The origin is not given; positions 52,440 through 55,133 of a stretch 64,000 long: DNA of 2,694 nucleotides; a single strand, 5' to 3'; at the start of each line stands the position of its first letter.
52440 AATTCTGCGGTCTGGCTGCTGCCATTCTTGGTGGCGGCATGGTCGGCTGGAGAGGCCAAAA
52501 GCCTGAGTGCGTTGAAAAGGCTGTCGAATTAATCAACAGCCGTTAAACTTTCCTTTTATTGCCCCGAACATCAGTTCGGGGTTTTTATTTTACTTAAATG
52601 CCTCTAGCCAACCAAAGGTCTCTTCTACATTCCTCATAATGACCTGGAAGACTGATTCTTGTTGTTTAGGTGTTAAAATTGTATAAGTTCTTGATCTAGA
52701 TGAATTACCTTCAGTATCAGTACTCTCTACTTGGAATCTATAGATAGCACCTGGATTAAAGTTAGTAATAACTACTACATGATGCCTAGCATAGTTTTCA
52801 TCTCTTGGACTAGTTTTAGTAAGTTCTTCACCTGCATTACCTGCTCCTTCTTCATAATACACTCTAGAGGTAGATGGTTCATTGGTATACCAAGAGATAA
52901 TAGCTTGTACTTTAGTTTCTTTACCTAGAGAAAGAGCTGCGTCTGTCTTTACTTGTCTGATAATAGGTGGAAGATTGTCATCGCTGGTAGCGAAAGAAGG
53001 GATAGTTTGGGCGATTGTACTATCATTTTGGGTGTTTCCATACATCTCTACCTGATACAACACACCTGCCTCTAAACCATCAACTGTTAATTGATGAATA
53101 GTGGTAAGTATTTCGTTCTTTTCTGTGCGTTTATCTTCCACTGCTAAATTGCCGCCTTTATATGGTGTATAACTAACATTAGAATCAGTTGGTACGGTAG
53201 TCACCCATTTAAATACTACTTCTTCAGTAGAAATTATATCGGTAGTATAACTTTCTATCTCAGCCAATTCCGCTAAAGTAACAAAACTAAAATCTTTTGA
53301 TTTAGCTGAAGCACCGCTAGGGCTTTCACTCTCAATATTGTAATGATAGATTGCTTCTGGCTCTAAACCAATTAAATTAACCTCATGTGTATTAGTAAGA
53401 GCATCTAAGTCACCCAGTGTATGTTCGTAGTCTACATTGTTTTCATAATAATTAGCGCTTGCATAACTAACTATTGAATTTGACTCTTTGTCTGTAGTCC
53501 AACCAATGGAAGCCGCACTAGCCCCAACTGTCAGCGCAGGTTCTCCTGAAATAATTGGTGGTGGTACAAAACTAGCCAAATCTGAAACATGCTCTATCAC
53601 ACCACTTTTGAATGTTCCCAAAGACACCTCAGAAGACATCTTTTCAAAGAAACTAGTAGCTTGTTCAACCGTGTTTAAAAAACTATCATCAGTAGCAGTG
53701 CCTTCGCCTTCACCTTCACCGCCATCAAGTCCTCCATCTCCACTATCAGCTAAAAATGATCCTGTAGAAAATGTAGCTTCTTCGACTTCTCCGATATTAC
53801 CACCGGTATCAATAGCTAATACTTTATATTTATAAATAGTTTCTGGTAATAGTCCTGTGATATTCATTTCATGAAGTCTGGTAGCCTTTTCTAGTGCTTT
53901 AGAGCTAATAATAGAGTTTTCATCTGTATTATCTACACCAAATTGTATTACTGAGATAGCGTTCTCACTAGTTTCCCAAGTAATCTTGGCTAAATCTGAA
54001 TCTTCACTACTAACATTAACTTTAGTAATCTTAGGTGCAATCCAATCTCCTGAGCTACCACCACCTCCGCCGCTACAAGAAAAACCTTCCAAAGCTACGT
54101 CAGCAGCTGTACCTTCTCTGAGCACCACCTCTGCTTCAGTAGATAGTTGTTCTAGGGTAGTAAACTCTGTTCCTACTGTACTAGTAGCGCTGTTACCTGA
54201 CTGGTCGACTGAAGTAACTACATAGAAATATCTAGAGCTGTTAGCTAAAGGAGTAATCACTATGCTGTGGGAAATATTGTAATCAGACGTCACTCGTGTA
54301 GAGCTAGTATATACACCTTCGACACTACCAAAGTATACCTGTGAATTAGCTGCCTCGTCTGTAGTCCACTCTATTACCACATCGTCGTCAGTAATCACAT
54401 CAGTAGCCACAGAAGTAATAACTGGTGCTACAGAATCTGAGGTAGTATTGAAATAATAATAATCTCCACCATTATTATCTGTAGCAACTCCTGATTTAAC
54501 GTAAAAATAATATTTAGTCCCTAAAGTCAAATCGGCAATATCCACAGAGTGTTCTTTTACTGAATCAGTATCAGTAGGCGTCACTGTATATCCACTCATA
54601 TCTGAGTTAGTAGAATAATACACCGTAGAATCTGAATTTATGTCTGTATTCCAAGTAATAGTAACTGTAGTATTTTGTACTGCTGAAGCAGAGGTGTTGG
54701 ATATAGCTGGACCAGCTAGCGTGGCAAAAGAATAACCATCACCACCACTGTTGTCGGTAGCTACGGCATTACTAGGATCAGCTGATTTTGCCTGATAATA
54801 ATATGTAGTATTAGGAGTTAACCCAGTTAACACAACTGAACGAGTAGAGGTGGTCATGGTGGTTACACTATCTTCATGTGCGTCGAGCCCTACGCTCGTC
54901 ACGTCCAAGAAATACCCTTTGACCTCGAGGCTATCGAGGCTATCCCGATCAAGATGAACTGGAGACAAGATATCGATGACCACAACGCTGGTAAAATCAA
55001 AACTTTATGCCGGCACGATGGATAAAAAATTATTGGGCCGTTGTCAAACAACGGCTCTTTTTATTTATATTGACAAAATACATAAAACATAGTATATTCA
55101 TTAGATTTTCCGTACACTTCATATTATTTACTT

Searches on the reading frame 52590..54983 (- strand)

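Call 116: search_protein_families(library=pfam, proteins=[window:52590-54983:-], max_evalue=0.001)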
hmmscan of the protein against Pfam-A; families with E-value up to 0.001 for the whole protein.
window:52590-54983:- (797 aa): 7 families
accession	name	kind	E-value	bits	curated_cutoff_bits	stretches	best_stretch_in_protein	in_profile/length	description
PF16656.11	Pur_ac_phosph_N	-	2.4e-43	147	30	6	684-769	6-91/93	Purple acid Phosphatase, N-terminal domain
PF00041.27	fn3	-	3.4e-23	82.1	25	2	93-164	2-68/84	Fibronectin type III domain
PF25059.1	FN3_DSCAM-DSCAML_C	-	1.8e-08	35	39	0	731-770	41-80/89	DSCAM/DSCAML C-terminal Fn3-like domain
PF16655.11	PhoD_N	-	2.6e-07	31.5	30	0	40-72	51-83/90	PhoD-like phosphatase, N-terminal domain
PF19743.5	ASTN1_2_fn3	-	0.00037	21.2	24.3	0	735-769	87-121/123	ASTN1/2 Fn3 domain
PF25788.1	Ig_Rha78A_N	-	0.00059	20.5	27.4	0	222-270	47-96/105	Rha78A-like, N-terminal immunoglobulin domain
PF25814.1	fn3_SORL1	-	0.00068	20.1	27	0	92-162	3-69/90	SORL1-like, fn3 domain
